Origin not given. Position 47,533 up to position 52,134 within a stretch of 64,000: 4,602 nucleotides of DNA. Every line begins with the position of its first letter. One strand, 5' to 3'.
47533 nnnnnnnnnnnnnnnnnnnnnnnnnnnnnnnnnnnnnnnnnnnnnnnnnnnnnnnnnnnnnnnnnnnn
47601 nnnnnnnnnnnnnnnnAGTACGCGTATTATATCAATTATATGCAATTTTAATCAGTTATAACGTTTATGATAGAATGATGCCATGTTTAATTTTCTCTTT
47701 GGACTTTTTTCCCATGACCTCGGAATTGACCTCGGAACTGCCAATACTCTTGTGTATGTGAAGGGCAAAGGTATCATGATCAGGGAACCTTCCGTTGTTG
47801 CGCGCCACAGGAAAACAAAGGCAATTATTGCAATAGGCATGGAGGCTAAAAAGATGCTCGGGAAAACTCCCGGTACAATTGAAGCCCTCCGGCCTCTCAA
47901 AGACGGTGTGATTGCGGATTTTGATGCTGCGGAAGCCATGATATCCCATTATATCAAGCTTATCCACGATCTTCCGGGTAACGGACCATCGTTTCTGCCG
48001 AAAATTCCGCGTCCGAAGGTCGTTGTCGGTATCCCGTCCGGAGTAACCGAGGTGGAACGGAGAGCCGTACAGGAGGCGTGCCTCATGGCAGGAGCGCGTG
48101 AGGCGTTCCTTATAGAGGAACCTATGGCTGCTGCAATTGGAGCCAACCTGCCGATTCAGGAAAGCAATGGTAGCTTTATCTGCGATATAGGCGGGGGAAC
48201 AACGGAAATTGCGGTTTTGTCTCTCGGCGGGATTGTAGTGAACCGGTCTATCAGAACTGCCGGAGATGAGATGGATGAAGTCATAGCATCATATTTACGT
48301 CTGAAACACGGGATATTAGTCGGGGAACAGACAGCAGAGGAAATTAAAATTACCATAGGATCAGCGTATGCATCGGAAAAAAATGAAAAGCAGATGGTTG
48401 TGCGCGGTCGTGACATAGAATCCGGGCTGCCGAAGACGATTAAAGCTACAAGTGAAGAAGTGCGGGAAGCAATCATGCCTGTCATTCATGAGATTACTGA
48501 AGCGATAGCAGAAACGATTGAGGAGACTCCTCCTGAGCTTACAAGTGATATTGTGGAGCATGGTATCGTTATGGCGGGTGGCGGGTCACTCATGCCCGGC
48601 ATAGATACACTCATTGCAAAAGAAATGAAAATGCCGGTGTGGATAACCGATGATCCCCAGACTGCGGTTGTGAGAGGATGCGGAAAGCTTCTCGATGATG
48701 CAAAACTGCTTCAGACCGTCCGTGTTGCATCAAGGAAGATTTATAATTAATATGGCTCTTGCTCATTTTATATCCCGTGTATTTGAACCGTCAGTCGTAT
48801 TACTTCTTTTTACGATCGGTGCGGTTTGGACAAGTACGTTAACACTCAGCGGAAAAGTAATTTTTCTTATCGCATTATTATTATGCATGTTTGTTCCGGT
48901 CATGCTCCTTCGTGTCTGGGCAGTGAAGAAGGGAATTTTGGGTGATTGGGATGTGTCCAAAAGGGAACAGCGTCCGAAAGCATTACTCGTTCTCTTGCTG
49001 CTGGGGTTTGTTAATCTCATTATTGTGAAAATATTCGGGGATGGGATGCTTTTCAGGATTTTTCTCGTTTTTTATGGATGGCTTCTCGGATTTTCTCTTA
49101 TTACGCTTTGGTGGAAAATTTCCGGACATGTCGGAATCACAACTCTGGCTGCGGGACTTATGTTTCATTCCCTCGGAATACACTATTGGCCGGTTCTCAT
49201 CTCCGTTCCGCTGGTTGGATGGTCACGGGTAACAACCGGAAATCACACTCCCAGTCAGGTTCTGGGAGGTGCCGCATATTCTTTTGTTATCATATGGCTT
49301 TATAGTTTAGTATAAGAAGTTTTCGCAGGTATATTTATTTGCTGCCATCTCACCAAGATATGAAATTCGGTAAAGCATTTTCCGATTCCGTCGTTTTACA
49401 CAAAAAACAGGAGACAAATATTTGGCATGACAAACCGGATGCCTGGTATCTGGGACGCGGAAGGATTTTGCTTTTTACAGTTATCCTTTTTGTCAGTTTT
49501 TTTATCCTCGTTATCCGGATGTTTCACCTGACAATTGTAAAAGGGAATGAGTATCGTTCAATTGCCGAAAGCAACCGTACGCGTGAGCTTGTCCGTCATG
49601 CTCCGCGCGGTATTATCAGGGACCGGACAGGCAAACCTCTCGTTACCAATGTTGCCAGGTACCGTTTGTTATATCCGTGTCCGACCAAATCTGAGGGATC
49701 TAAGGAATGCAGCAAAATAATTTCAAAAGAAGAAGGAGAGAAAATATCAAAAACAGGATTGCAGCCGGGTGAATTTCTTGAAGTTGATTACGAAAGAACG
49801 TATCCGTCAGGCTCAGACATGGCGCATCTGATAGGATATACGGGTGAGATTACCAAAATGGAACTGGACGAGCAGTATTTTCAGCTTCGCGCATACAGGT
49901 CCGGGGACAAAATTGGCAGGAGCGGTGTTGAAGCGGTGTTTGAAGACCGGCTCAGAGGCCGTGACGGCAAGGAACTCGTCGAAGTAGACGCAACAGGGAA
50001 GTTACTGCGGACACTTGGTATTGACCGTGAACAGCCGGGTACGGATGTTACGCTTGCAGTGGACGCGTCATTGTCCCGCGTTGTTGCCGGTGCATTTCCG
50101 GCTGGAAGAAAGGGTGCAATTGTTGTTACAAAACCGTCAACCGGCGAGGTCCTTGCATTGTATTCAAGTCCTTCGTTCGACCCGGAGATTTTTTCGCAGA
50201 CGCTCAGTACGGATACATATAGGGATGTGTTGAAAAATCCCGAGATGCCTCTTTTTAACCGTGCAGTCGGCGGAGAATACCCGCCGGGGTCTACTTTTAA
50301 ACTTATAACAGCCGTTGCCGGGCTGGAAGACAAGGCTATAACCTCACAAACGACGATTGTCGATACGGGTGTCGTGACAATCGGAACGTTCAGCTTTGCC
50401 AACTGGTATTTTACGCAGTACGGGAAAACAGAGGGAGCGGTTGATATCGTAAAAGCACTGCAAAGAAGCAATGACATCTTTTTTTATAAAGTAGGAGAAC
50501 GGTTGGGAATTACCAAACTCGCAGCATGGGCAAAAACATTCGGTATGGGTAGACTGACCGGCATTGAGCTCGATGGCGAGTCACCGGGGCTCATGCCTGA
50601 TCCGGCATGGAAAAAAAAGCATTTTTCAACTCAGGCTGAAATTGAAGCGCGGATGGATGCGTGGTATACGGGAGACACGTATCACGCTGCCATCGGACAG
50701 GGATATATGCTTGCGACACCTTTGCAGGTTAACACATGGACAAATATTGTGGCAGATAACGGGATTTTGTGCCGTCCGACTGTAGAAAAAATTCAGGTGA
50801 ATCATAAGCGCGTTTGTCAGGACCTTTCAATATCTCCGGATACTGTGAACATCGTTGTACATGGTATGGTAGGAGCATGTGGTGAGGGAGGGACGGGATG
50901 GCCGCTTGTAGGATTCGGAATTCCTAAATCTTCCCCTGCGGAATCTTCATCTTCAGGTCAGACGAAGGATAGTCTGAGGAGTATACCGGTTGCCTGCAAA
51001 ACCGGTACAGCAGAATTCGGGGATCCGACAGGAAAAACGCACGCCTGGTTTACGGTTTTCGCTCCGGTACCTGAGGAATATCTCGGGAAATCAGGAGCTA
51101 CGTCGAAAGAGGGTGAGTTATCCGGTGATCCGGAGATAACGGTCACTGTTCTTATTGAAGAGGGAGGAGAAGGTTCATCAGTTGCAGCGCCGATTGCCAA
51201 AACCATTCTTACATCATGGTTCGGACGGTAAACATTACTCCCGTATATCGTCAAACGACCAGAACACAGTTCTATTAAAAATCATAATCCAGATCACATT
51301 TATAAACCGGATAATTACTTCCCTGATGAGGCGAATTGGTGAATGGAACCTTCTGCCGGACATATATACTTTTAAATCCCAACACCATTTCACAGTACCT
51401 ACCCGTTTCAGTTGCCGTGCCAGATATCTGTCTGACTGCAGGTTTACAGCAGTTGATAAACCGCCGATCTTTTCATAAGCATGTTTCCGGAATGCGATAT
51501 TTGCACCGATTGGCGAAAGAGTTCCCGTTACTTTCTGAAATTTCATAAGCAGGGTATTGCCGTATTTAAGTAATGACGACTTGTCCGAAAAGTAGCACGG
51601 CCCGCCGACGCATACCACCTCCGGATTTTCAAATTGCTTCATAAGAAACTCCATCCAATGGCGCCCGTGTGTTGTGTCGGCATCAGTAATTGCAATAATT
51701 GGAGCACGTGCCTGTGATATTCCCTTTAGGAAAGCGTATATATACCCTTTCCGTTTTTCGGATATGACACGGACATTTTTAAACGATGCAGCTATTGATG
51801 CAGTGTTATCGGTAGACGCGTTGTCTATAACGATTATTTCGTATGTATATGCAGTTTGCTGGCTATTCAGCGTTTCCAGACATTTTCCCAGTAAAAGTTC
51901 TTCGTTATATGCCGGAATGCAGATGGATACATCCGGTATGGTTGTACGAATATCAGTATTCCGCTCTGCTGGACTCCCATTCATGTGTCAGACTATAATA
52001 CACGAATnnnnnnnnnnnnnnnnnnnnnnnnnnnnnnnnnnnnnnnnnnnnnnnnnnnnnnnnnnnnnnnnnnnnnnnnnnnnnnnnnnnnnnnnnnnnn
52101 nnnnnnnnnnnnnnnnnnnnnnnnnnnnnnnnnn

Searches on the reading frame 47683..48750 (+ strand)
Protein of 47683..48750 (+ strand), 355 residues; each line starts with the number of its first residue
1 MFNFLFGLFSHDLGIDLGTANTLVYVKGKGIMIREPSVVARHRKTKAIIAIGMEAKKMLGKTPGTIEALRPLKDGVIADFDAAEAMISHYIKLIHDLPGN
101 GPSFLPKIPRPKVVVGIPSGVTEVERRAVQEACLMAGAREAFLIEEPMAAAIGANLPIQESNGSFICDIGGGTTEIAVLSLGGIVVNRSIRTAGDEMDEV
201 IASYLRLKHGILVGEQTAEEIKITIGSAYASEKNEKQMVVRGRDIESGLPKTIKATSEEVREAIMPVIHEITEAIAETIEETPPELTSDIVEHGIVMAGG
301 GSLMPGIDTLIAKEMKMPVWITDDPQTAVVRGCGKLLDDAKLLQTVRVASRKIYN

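Call 9: search_protein_families(library=pfam, proteins=[window:47683-48750:+], max_evalue=0.001)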
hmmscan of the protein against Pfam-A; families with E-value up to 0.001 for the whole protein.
window:47683-48750:+ (355 aa): 6 families
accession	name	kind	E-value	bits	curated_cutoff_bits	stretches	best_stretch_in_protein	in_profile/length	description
PF06723.19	MreB_Mbl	-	3.4e-134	447.3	27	1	11-343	2-325/327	MreB/Mbl protein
PF14450.12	FtsA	-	9.7e-14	52.3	31.8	1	167-324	3-112/127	Cell division protein FtsA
PF00012.26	HSP70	-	3.5e-13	49.1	20.6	1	112-333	135-368/599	Hsp70 protein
PF00022.25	Actin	-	4.5e-09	35.8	27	0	32-208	27-190/410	Actin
PF25216.1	Volactin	-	3.8e-08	33.6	35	1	39-333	49-317/321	Volactin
PF11104.14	PilM_2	-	0.00084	18.8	27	0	293-323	276-306/340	Type IV pilus assembly protein PilM;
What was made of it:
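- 47683..48750 (+): Right flank, a core gene: mreB. Pfam MreB_Mbl E=3e-134 (call 9).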

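Call 13: find_related_loci(query=window:47683-48750:+, collection=genome_contigs, flank=10000)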
Query window:47683-48750:+ (355 aa) in genome_contigs; peptide patterns used: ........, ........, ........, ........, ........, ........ (x = any residue, [..] = any of these).
600 stretches matched a pattern (row limit reached: there are more); 545 encode a relative of the query (tblastn E <= 1e-3); the best 80 are kept; 80 distinct loci.
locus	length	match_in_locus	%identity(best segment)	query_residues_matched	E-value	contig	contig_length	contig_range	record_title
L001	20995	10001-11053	75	1-353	0e+0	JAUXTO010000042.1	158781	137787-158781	MAG: Candidatus Gottesmanbacteria bacterium isolate C13_maxbin.100 C13_k141_347432, whole genome shotgun sequence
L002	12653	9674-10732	76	1-355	2e-177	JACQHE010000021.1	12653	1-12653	MAG: Candidatus Gottesmanbacteria bacterium isolate NC_groundwater_1091_Ag_S2p5_51_258 S_2p5_S6_coassembly_k141_2118659,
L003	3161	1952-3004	74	1-353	0e+0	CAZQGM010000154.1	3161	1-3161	MAG TPA_asm: uncultured Gammaproteobacteria bacterium isolate SRP107338_co1_310 genome assembly, contig: NODE_50377_leng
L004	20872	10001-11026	75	1-344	4e-171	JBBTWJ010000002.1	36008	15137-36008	MAG: Patescibacteria group bacterium isolate H41-bin149_1 H41_bin149_1_000000000002, whole genome shotgun sequence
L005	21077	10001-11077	66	1-348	4e-159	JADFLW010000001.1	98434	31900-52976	MAG: Patescibacteria group bacterium isolate B55T1B8 B55T1B8_NODE242, whole genome shotgun sequence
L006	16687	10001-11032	69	1-348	2e-158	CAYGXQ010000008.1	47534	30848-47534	MAG TPA_asm: uncultured Gammaproteobacteria bacterium isolate ERP119294_co1_458 genome assembly, contig: NODE_757_length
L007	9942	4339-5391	65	1-348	3e-155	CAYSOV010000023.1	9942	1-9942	MAG TPA_asm: uncultured Gammaproteobacteria bacterium isolate binchicken_co110_923 genome assembly, contig: NODE_14931_l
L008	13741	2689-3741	66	1-354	9e-153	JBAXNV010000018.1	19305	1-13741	MAG: bacterium isolate ELA488 MAG488_18, whole genome shotgun sequence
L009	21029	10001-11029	66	1-348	1e-151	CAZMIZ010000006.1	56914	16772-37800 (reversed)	MAG TPA_asm: uncultured Gammaproteobacteria bacterium isolate binchicken_co338_18 genome assembly, contig: NODE_106_leng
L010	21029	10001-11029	66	1-348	2e-151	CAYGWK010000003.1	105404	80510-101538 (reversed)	MAG TPA_asm: uncultured Gammaproteobacteria bacterium isolate ERP119294_co3_383 genome assembly, contig: NODE_32_length_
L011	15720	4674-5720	64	1-348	1e-150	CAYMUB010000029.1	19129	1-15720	MAG TPA_asm: uncultured Gammaproteobacteria bacterium isolate binchicken_co203_488 genome assembly, contig: k141_1114663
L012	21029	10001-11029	65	1-348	7e-150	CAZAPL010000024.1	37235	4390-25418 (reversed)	MAG TPA_asm: uncultured Gammaproteobacteria bacterium isolate SRP231805_co4_153 genome assembly, contig: k141_142773, wh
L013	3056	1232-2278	64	1-348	2e-155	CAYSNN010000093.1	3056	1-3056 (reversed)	MAG TPA_asm: uncultured Gammaproteobacteria bacterium isolate binchicken_co251_42 genome assembly, contig: NODE_47069_le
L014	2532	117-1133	66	5-349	9e-157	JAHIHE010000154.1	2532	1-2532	MAG: Patescibacteria group bacterium isolate KR11_N3.mb.38 KR11_N3.mb.38_k141_13803, whole genome shotgun sequence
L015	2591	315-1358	66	1-348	8e-156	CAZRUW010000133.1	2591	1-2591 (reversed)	MAG TPA_asm: uncultured Gammaproteobacteria bacterium isolate SRP271791_co1_61 genome assembly, contig: k141_158546, who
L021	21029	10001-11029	64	1-348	3e-146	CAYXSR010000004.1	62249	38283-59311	MAG TPA_asm: uncultured Pseudomonadales bacterium isolate SRP323688_co1_112 genome assembly, contig: NODE_926_length_622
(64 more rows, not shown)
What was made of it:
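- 47683..48750 (+): 75-76% identical to Candidatus Gottesmanbacteria MAGs (call 13).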

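Call 37: search_protein_families(library=pfam, proteins=[L001:2920-3246:-, L001:4218-5798:+, L001:5777-6691:+, L001:6821-8356:+, L001:8418-8798:+, L002:4029-4349:-, L002:4319-4702:-, L002:5213-6988:+, L002:6913-8205:+, L001:8918-9160:+], max_evalue=0.01)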
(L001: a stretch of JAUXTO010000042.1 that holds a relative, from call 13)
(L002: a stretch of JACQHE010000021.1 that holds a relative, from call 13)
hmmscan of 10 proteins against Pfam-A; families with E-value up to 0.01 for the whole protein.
L001:2920-3246:- (108 aa): 1 family
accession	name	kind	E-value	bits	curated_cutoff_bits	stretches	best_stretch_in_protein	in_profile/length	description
PF15919.11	HicB_lk_antitox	-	5.5e-05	23.7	27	1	42-86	14-59/123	HicB_like antitoxin of bacterial toxin-antitoxin system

L001:4218-5798:+ (526 aa): 1 family
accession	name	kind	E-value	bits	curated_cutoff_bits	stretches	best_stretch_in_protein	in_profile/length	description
PF01551.29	Peptidase_M23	-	5.2e-19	68.7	28.7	1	56-157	2-91/96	Peptidase family M23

L001:5777-6691:+ (304 aa): 0 families

L001:6821-8356:+ (511 aa): 0 families

L001:8418-8798:+ (126 aa): 0 families

L002:4029-4349:- (106 aa): 3 families
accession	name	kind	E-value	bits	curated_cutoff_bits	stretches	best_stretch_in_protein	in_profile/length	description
PF01909.29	NTP_transf_2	-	6.7e-11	42.9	21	1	13-84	4-78/93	Nucleotidyltransferase domain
PF18765.7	Polbeta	-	5.1e-07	30.2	26.9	1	21-58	11-46/93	Polymerase beta, Nucleotidyltransferase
PF22600.2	MTPAP-like_central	-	0.004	17.7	27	1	26-61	42-77/139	Poly(A) RNA polymerase, mitochondrial-like, central palm domain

L002:4319-4702:- (127 aa): 2 families
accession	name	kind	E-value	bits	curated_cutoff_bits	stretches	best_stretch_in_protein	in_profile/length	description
PF05168.19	HEPN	-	2e-20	73.5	22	1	7-120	3-114/117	HEPN domain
PF18728.6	HEPN_AbiV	-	0.0033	18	27.1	1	9-48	10-49/155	AbiV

L002:5213-6988:+ (591 aa): 0 families

L002:6913-8205:+ (430 aa): 1 family
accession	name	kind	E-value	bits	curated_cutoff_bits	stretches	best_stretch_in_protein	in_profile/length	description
PF10518.14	TAT_signal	-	0.00013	22.1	22.7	1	29-46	1-18/21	TAT (twin-arginine translocation) pathway signal sequence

L001:8918-9160:+ (80 aa): 2 families
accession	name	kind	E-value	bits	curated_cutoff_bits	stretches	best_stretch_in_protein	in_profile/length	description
PF14076.12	DUF4258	-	1.6e-10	41.5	25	1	5-68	1-69/71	Domain of unknown function (DUF4258)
PF04365.19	BrnT_toxin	-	0.0092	16.7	34.5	0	32-68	35-70/77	Ribonuclease toxin, BrnT, of type II toxin-antitoxin system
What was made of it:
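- HicB, DUF4258/BrnT-like and MNT/HEPN modules (call 37).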

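Call 38: search_protein_families(library=pfam, proteins=[L004:1005-2006:+, L004:2034-3026:+, L004:3212-3775:+, L004:3782-5308:+, L004:5767-6789:+, L004:6922-7644:+, L004:7655-7939:+, L004:8018-8272:+, L004:8537-9289:+, L004:9529-9855:-], max_evalue=0.01)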
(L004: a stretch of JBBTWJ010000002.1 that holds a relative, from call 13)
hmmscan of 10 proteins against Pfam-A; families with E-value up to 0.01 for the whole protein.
L004:1005-2006:+ (333 aa): 3 families
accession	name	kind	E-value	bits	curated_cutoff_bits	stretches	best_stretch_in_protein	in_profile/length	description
PF01464.25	SLT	-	1e-06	28.7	21.3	1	201-249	4-51/117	Transglycosylase SLT domain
PF24358.1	ABCC10_N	-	0.0013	18.7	26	1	108-167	47-107/200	ABCC10 N-terminal domain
PF10318.15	7TM_GPCR_Srh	-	0.008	15.7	26.3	0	71-189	57-177/302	Serpentine type 7TM GPCR chemoreceptor Srh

L004:2034-3026:+ (330 aa): 0 families

L004:3212-3775:+ (187 aa): 0 families

L004:3782-5308:+ (508 aa): 0 families

L004:5767-6789:+ (340 aa): 0 families

L004:6922-7644:+ (240 aa): 4 families
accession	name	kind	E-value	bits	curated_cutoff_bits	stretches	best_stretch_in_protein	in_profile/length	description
PF13411.12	MerR_1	-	6.4e-08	33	21.6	1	7-52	2-46/69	MerR HTH family regulatory protein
PF12728.13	HTH_17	-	2.4e-07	31.4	27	1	5-54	1-48/51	Helix-turn-helix domain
PF00376.29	MerR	-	3.1e-06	27.3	28.2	1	7-44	1-38/38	MerR family regulatory protein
PF13542.12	HTH_Tnp_ISL3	-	0.0081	16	27.4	0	7-27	28-48/51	Helix-turn-helix domain of transposase family ISL3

L004:7655-7939:+ (94 aa): 1 family
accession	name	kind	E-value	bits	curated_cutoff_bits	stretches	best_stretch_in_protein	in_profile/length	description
PF14213.11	DUF4325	-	2.2e-06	27.7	23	1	34-75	15-61/64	STAS-like domain of unknown function (DUF4325)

L004:8018-8272:+ (84 aa): 0 families

L004:8537-9289:+ (250 aa): 1 family
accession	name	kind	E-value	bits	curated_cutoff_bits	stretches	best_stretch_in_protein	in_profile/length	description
PF00565.23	SNase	-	3.2e-13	50.5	21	1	85-183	1-107/107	Staphylococcal nuclease homologue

L004:9529-9855:- (108 aa): 0 families
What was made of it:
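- MerR/HTH_17, DUF4325 and an SNase nuclease (call 38).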

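Call 63: search_protein_families(library=pfam, alignment_id=A1, max_evalue=0.0001)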
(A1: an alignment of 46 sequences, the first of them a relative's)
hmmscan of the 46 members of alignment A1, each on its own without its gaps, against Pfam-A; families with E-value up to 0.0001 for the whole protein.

A. member 1, L007:2810-4162:+ (450 aa): 0 families

B. families by the number of members that match (of 46 scanned): 23 families
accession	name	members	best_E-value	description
PF05635.17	23S_rRNA_IVP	2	3.5e-15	23S rRNA-intervening sequence protein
PF01909.29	NTP_transf_2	2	1.4e-14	Nucleotidyltransferase domain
PF18765.7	Polbeta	2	5e-13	Polymerase beta, Nucleotidyltransferase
PF01729.25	QRPTase_C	1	3.7e-36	Quinolinate phosphoribosyl transferase, C-terminal domain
PF04851.21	ResIII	1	1.9e-30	Type III restriction enzyme, res subunit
PF21814.2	DUF6883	1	1.7e-29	Domain of unknown function (DUF6883)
PF09594.16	GT87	1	2.4e-29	Glycosyltransferase family 87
PF08843.17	AbiEii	1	1.9e-28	Nucleotidyl transferase AbiEii toxin, Type IV TA system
PF01934.22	HepT-like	1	3.8e-27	Ribonuclease HepT-like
PF01988.24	VIT1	1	3e-26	VIT family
PF05168.19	HEPN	1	1.2e-21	HEPN domain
PF20803.2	PaaX_M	1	3.8e-21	PaaX protein central Cas2-like domain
PF04240.17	Caroten_synth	1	6.7e-21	Carotenoid biosynthesis protein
PF00270.35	DEAD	1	6.4e-15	DEAD/DEAH box helicase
PF02749.22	QRPTase_N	1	8.2e-14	Quinolinate phosphoribosyl transferase, N-terminal domain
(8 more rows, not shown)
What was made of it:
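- AbiEii/AbiEi, HepT and a ResIII/DEAD/SNF2 helicase (call 63).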

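Call 66: search_protein_families(library=phrogs, proteins=[L021:1458-2924:+, L021:3563-5209:+, L021:5456-6364:+, L021:6386-8305:+, L021:8527-9300:+, L001:6821-8356:+, L001:5777-6691:+, L004:3782-5308:+, L004:5767-6789:+, L002:5213-6988:+], max_evalue=0.01)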
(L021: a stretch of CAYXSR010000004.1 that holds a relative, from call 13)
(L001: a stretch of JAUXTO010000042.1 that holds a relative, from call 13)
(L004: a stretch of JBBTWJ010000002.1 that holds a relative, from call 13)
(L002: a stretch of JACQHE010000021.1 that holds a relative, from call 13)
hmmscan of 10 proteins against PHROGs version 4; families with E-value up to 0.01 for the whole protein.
L021:1458-2924:+ (488 aa): 0 families

L021:3563-5209:+ (548 aa): 0 families

L021:5456-6364:+ (302 aa): 0 families

L021:6386-8305:+ (639 aa): 19 families
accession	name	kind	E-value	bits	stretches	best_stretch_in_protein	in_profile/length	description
phrog_7767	-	other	2.6e-20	74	1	488-616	15-115/194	metallo-endopeptidase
phrog_6700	-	lysis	2.9e-17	61.9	1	485-601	2617-2722/2898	endolysin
phrog_16615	-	other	3.3e-15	56.9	1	490-599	415-513/529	peptidase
phrog_14988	-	other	7.6e-15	56.3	1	494-599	33-135/272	peptidase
phrog_10030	-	tail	5.2e-14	51.5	1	493-604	1913-2019/2105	tail length tape measure protein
phrog_880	-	lysis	1.5e-12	48.6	1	492-591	27-120/435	endolysin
phrog_28672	-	other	3.8e-10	40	1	493-589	287-372/397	metallo-endopeptidase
phrog_21656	-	other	7e-10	38.5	1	493-591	636-730/1022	peptidase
phrog_4070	-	tail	5.2e-09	35.8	1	493-596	624-715/989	tail length tape measure protein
phrog_1067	-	head and packaging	5.2e-08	32.8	1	477-593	746-847/991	minor head protein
phrog_3578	-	lysis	8.4e-08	33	1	551-596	298-342/405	endolysin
phrog_37190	-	other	4.4e-07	30.6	1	493-597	140-232/244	peptidase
phrog_8537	-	unknown function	6.7e-07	29.9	1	493-595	15-105/384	-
phrog_28394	-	unknown function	7.2e-07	29.6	1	496-592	205-289/303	-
phrog_167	-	tail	5e-06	25.5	1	491-591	1214-1291/1555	tail length tape measure protein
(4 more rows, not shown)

L021:8527-9300:+ (257 aa): 0 families

L001:6821-8356:+ (511 aa): 0 families

L001:5777-6691:+ (304 aa): 0 families

L004:3782-5308:+ (508 aa): 0 families

L004:5767-6789:+ (340 aa): 0 families

L002:5213-6988:+ (591 aa): 0 families

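Call 76: find_encoding_contigs(protein=window:47683-48750:+, flank=10000, max_places=10)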
Protein window:47683-48750:+ (355 aa): 1 contig read that carries it; 1 place shown.
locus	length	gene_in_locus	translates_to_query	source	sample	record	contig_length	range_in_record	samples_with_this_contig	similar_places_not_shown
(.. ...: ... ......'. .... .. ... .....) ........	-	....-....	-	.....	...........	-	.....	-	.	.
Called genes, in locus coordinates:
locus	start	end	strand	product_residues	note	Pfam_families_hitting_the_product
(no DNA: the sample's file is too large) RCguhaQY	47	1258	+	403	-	-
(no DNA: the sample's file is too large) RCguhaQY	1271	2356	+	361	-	-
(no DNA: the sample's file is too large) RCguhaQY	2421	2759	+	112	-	-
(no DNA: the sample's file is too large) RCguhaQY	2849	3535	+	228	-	-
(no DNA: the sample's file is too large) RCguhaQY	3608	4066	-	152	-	-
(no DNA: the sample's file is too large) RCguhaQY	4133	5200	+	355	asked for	PF06723:MreB_Mbl, PF00022:Actin (faint), PF25216:Volactin, PF00012:HSP70, PF14450:FtsA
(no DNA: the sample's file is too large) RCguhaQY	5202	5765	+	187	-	PF01569:PAP2 (weak)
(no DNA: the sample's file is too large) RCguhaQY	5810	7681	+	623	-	PF03717:PBP_dimer, PF00905:Transpeptidase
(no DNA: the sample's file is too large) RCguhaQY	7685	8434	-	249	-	PF13506:Glyco_transf_21 (weak), PF00535:Glycos_transf_2, PF13641:Glyco_tranf_2_3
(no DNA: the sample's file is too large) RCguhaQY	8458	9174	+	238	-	PF00535:Glycos_transf_2, PF10111:Glyco_tranf_2_2 (weak), PF13641:Glyco_tranf_2_3 (faint)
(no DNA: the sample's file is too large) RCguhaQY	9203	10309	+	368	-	PF02481:DNA_processg_A, PF17782:WHD_DprA (weak)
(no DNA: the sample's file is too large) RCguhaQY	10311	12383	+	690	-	PF01751:Toprim, PF01131:Topoisom_bac, PF01396:Zn_ribbon_Top1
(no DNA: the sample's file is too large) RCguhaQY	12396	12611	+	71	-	-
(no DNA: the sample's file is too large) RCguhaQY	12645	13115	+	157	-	?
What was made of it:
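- Tried and rejected: The mreB look-up found only the same Logan contig (call 76).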

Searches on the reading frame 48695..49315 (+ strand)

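Call 9: search_protein_families(library=pfam, proteins=[window:48695-49315:+], max_evalue=0.001)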
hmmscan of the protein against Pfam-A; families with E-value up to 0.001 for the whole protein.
window:48695-49315:+ (206 aa): 1 family
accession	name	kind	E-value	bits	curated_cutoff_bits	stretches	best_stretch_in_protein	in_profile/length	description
PF01569.27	PAP2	-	6.6e-07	29.6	27.2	1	143-204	53-122/130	PAP2 superfamily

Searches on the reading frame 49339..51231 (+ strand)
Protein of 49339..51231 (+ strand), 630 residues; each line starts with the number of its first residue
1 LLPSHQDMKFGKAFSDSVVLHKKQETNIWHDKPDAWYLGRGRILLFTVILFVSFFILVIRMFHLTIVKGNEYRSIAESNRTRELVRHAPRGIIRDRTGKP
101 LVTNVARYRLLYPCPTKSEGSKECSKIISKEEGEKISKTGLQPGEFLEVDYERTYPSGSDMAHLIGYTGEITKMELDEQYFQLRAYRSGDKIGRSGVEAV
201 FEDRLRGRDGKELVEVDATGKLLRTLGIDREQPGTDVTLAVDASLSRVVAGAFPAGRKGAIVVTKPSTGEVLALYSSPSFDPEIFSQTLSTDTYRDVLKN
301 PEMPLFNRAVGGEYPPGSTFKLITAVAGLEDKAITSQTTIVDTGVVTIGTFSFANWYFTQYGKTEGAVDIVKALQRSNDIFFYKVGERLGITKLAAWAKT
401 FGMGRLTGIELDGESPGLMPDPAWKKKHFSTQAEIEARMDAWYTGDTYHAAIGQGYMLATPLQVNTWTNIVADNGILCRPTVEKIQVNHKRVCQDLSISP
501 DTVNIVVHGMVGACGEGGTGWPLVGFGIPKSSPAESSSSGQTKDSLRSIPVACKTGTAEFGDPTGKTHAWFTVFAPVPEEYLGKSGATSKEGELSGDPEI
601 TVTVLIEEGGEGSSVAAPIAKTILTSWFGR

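Call 9: search_protein_families(library=pfam, proteins=[window:49339-51231:+], max_evalue=0.001)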
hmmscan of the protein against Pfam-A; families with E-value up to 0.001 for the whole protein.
window:49339-51231:+ (630 aa): 2 families
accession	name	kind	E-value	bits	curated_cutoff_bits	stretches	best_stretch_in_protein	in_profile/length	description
PF00905.27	Transpeptidase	-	1.8e-48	165.7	22.1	1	259-576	1-266/299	Penicillin binding protein transpeptidase domain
PF03717.20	PBP_dimer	-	1.9e-28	100.5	24.4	1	127-225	81-178/180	Penicillin-binding Protein dimerisation domain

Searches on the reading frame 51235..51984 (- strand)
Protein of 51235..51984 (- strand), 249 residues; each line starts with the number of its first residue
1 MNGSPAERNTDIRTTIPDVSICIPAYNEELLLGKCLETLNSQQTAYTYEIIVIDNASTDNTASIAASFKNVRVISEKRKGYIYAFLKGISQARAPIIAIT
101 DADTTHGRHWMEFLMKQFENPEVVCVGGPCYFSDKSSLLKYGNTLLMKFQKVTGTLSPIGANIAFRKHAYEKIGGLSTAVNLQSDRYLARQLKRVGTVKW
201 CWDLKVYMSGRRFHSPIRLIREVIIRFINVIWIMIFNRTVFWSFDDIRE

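Call 9: search_protein_families(library=pfam, proteins=[window:51235-51984:-], max_evalue=0.001)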
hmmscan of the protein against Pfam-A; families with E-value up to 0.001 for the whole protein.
window:51235-51984:- (249 aa): 3 families
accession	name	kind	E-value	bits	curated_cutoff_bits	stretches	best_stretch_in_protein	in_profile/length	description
PF00535.33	Glycos_transf_2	-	1.9e-31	109.7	23.3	1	20-173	1-167/168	Glycosyl transferase family 2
PF13641.12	Glyco_tranf_2_3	-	1.3e-11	45.4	27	1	17-196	1-198/230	Glycosyltransferase like family 2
PF13506.12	Glyco_transf_21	-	6.9e-09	35.8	21.7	1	82-200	19-145/174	Glycosyl transferase family 21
